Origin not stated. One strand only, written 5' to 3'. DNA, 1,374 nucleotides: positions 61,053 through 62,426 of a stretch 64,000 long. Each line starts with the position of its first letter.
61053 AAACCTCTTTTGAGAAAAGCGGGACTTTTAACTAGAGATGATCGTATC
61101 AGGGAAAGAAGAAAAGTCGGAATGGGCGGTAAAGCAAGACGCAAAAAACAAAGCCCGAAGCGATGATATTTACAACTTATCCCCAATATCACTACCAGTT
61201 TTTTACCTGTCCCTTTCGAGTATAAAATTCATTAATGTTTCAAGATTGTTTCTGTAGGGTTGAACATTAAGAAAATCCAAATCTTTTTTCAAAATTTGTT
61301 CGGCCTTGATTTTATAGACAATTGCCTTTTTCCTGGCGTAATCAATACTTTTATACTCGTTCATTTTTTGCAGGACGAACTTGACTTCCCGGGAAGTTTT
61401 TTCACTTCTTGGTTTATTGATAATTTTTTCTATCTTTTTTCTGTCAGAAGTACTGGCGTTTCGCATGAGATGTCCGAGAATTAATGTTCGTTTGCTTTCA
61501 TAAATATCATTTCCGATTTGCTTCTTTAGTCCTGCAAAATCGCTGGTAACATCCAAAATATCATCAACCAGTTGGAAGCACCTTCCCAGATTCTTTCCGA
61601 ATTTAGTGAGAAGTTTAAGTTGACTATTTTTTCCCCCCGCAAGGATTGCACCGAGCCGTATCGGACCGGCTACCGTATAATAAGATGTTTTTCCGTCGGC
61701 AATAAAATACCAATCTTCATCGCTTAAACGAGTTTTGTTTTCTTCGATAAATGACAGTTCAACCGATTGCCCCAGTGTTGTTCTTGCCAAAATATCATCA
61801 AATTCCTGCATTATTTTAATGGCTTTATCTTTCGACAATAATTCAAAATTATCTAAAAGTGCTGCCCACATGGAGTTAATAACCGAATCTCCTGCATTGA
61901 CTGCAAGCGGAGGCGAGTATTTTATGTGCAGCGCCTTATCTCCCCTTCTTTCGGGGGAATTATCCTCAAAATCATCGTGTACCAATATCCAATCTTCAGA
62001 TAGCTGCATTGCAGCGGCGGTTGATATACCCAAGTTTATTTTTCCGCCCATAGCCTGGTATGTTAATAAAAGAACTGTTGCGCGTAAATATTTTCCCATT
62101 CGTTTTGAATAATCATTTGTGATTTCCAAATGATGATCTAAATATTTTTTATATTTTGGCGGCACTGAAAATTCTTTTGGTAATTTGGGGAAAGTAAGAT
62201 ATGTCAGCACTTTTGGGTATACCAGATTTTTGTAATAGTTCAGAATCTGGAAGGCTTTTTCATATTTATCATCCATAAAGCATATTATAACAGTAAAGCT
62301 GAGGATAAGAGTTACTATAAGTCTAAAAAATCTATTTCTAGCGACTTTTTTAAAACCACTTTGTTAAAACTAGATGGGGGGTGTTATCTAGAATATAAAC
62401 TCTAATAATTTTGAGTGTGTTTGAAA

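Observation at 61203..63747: Divergent isoprenoid pair: short-chain trans-prenyl synthase and a UppS fused to an unknown helical C-terminal domain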

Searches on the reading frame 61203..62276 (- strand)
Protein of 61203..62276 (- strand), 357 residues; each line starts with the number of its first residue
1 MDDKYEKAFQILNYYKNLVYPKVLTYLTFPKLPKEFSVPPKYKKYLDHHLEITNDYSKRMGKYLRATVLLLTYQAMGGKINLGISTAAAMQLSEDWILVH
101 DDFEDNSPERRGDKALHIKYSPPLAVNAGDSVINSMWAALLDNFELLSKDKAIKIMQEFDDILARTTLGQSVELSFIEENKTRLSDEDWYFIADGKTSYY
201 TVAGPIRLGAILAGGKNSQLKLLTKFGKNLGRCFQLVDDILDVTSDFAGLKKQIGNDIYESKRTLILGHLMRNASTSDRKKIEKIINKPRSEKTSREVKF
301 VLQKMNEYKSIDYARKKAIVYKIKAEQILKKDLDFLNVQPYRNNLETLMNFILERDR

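Call 3: search_protein_families(library=pfam, proteins=[window:61203-62276:-], max_evalue=1)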
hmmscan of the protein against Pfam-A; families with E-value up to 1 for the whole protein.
window:61203-62276:- (357 aa): 2 families
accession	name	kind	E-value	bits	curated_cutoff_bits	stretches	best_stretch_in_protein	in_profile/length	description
PF00348.22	polyprenyl_synt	-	1.6e-48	165.6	27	1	51-303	6-249/251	Polyprenyl synthetase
PF02841.20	GBP_C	-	0.053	13.3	24.3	1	35-73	143-181/297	Guanylate-binding protein, C-terminal domain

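Call 4: search_protein_families(library=ncbifam, proteins=[window:61203-62276:-], max_evalue=1)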
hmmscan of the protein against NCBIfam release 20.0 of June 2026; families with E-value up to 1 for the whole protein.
window:61203-62276:- (357 aa): 16 families
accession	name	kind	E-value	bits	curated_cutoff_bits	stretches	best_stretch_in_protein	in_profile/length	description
NF040698.1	IdsA_Meth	equivalog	3.3e-49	167.9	468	1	58-356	39-327/328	short chain isoprenyl diphosphate synthase IdsA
NF041003.1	GGPP_syn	equivalog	1.2e-43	149.4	500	1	59-355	38-324/326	geranylgeranyl diphosphate synthase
NF041169.1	f2_encap_cargo4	exception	2.9e-37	128.7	450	1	53-356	42-333/334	family 2 encapsulin nanocompartment cargo protein polyprenyl transferase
NF045485.1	FPPsyn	subfamily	9.2e-30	103.8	275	1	49-287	24-264/288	farnesyl diphosphate synthase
NF040789.2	gerfarn_diphsyn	equivalog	5.1e-29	101.5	560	1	84-356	85-344/345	geranylfarnesyl diphosphate synthase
NF008140.0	PRK10888.1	equivalog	2.9e-28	99.1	412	1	61-357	44-323/323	octaprenyl diphosphate synthase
NF045685.1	GGPPSynCrtE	equivalog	9.1e-28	97.1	460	1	60-265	41-247/293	geranylgeranyl diphosphate synthase CrtE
NF045628.1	HxpDPsynlarge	equivalog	6.3e-25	87.8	500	1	60-350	34-304/311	hexaprenyl-diphosphate synthase large subunit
TIGR02748.1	GerC3_HepT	equivalog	6.9e-22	78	456.55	1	60-355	42-317/319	heptaprenyl diphosphate synthase component II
NF045549.1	GGPPsyn_IdsB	equivalog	4.1e-21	75.4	475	1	59-274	63-272/346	geranylgeranyl diphosphate synthase IdsB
TIGR02749.1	prenyl_cyano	equivalog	1.5e-20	73.5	383.2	1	61-355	44-320/322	solanesyl diphosphate synthase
NF042416.1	GFPPS_Mycobact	equivalog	3.2e-20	72.4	600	1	53-307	34-303/350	bifunctional (2E,6E)-farnesyl/geranyl diphosphate synthase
NF042417.1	NPPPS_Mycobact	equivalog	2.2e-19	69.7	600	1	89-355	85-333/335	nonaprenyl/(2E,6E)-farnesyl/geranylgeranyl diphosphat synthase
NF007877.0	PRK10581.1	equivalog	2.9e-16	59.5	321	1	61-265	44-250/299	(2E,6E)-farnesyl diphosphate synthase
NF040627.1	GFPS_Meth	equivalog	1.4e-10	41.1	600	1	57-253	36-220/285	geranylfarnesyl diphosphate synthase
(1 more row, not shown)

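Call 53: search_solved_structures(query=window:61203-62276:-, max_evalue=1e-10, show_alignments=2)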
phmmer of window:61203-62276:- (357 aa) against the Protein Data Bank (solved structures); distinct sequences matched with E-value up to 1e-10: 91 (the best 60 are shown).
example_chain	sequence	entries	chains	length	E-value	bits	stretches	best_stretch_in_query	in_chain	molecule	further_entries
1wmw_A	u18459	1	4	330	1.5e-46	162.1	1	50-335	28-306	geranylgeranyl diphosphate synthetase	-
1wy0_A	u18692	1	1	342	8e-32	113.6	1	51-356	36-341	geranylgeranyl pyrophosphate synthetase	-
5jfq_A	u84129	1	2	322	1.3e-25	93.2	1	54-356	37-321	Geranylgeranyl Pyrophosphate Synthetase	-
5ze6_A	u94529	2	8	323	3.2e-22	82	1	60-357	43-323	Octaprenyl diphosphate synthase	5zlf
3wjk_A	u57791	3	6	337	3.4e-22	81.9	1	60-357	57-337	Octaprenyl diphosphate synthase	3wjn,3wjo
6kd7_A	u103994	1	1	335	2.4e-20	75.9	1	61-278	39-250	Polyprenyl synthetase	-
7mxz_AAA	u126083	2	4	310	5.3e-20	74.8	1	60-265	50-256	Geranylgeranyl pyrophosphate synthase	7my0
7my1_AAA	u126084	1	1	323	6.4e-20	74.5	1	60-265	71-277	Geranylgeranyl pyrophosphate synthase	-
6sxl_A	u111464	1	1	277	1.3e-19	73.5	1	60-246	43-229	Geranylgeranyl pyrophosphate synthase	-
2h8o_A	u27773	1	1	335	5e-19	71.5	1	60-267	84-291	Geranyltranstransferase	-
5e8h_A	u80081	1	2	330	7.8e-19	70.9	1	61-265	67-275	Geranylgeranyl pyrophosphate synthase 3, chloroplastic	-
3kra_A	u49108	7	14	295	9.6e-19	70.6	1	60-265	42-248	Geranyl diphosphate synthase large subunit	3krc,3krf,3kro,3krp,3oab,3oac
7my6_A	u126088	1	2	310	1.6e-18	69.9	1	60-265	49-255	Farnesyl-diphosphate synthase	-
7my7_AAA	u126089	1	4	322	1.8e-18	69.7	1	60-265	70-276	Farnesyl-diphosphate synthase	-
5xn5_A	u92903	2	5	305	2e-18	69.6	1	61-265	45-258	Os07g0580900 protein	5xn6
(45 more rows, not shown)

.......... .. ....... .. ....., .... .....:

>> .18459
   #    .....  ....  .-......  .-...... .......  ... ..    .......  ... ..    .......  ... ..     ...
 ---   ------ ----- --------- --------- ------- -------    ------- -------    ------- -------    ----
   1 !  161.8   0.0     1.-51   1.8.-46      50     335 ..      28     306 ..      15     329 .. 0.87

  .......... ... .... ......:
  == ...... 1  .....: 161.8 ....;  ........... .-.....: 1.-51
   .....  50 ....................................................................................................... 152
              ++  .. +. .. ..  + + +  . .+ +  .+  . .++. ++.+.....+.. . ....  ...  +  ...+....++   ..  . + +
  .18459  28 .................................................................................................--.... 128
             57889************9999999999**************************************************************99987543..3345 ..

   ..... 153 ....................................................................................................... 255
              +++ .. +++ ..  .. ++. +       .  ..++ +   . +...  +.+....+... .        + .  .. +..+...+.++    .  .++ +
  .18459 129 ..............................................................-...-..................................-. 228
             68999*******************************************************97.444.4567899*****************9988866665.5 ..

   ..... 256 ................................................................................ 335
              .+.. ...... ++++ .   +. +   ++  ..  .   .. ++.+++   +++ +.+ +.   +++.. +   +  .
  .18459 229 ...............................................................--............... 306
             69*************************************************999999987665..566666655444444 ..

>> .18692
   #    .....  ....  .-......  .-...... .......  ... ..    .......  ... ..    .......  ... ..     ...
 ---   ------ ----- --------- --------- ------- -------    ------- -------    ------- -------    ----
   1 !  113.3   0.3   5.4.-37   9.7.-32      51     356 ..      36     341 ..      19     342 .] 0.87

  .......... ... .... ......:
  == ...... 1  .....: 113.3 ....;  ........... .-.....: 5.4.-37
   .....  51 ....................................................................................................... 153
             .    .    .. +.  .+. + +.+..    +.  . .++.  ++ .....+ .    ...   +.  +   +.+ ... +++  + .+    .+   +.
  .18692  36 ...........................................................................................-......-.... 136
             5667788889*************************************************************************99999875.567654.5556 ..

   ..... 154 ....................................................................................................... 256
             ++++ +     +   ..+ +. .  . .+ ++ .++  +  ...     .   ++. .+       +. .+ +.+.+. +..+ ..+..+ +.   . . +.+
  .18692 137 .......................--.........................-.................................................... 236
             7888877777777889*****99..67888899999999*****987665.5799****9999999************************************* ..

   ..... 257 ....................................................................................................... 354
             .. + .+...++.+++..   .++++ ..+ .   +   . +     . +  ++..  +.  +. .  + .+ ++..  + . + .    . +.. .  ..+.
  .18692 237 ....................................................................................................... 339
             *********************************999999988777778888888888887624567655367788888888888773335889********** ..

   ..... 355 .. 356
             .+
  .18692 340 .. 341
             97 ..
